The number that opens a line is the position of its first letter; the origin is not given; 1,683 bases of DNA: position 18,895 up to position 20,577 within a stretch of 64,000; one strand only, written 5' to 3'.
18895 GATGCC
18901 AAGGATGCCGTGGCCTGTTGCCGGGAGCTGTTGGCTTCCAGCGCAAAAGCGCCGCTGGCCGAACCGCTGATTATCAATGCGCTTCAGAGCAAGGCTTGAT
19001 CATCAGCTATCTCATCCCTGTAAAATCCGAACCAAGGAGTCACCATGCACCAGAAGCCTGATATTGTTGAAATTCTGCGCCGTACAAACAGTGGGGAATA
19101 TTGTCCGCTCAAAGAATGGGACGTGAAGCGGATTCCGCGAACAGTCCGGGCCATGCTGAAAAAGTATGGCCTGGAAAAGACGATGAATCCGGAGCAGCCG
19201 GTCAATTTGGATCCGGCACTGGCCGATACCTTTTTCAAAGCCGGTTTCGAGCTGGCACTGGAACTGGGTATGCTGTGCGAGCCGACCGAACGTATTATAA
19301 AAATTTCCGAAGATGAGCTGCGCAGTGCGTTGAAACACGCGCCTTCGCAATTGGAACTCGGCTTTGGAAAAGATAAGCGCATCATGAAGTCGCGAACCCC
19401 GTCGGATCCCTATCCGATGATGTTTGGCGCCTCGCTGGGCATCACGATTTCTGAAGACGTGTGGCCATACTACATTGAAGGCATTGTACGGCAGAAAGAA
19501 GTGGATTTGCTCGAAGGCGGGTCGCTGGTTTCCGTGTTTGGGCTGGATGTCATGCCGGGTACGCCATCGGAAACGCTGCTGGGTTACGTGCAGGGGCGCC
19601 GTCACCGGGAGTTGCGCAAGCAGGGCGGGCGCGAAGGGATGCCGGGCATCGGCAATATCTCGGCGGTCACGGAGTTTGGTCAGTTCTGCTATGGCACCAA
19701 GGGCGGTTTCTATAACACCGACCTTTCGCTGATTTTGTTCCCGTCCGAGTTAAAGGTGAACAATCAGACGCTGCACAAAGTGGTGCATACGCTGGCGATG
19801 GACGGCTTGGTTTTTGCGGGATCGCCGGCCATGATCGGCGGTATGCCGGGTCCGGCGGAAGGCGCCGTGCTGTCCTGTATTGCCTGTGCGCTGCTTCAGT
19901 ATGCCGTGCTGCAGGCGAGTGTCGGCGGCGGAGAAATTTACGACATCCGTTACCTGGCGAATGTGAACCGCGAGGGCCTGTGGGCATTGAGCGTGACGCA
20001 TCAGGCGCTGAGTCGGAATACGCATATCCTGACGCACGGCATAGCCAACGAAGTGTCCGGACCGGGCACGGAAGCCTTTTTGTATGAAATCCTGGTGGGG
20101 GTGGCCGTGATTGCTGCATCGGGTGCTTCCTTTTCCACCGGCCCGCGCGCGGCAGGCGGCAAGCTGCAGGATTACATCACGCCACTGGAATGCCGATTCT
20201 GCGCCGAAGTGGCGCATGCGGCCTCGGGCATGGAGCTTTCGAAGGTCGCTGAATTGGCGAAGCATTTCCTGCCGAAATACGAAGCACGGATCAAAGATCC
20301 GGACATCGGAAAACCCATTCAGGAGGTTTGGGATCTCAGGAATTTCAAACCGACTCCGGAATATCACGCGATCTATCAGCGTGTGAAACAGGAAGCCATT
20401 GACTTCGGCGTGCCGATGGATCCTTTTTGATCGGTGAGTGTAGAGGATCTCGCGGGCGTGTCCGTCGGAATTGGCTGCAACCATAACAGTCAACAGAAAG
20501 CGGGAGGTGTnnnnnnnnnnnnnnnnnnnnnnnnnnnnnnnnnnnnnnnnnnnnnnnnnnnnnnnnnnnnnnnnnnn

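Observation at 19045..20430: MtmB-family methyltransferase without pyrrolysine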

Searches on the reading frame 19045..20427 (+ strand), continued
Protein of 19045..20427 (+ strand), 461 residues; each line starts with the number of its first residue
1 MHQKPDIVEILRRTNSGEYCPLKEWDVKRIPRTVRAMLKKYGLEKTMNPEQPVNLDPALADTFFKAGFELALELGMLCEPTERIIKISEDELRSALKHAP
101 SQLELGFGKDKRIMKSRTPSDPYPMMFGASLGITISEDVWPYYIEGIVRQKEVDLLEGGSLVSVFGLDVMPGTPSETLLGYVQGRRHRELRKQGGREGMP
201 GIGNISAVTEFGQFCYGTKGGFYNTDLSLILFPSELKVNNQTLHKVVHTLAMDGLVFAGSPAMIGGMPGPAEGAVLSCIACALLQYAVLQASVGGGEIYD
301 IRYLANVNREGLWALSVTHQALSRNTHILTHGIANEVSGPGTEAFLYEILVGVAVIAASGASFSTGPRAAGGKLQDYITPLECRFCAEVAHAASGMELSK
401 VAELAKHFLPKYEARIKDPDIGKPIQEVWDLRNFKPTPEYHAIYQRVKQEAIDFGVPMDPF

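Call 76: search_solved_structures(query=L001:3301-4371:+, max_evalue=0.00001)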
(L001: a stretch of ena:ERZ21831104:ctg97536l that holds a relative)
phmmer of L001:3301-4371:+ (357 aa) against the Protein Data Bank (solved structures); distinct sequences matched with E-value up to 0.00001: 11.
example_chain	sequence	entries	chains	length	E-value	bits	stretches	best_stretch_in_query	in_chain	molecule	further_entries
3s99_A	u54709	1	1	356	1.9e-80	274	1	22-354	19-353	Basic membrane lipoprotein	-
6pi5_A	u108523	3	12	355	3e-79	270.1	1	26-355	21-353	Atrazine periplasmic binding protein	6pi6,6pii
7x0r_A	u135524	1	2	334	9.1e-22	81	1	30-316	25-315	Lbp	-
2hqb_A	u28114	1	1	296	2e-19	73.3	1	32-305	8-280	Transcriptional activator of comK gene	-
4p98_A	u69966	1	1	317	1e-13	54.5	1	29-269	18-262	Extracellular solute-binding protein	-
2fqw_A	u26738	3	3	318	2.6e-08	36.7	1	31-229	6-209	Membrane lipoprotein tmpC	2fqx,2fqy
6ya3_C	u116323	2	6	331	1.1e-07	34.7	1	87-228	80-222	Lipoprotein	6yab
6y9u_A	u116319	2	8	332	1.1e-07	34.7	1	87-228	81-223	Lipoprotein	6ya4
6yab_AAA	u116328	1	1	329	1.1e-07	34.7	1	87-228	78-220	Lipoprotein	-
6yab_DDD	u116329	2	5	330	1.4e-07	34.3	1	87-228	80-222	Lipoprotein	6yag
9q1u_A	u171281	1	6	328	1.4e-07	34.3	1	27-250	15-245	Basic membrane protein A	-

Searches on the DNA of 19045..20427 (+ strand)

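Call 54: search_rna_families(sources=[L001, L004, L008, L009, L074, L075, L027], threshold=gathering)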
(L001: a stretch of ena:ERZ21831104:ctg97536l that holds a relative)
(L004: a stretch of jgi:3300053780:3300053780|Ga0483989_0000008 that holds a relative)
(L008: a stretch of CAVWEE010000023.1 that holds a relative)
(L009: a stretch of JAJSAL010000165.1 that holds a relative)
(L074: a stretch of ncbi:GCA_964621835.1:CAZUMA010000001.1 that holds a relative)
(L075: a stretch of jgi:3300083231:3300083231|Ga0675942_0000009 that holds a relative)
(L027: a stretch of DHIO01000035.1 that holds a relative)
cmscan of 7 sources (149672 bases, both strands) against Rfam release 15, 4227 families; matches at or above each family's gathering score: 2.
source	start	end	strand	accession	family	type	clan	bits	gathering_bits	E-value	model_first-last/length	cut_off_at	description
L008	4262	4412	+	RF01482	AdoCbl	Cis-reg; riboswitch;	CL00101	54.1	50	8.9e-07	1-149/149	no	AdoCbl (Cobalamin/B12) riboswitch aptamer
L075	4269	4419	+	RF01482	AdoCbl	Cis-reg; riboswitch;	CL00101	52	50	2.7e-06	1-149/149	no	AdoCbl (Cobalamin/B12) riboswitch aptamer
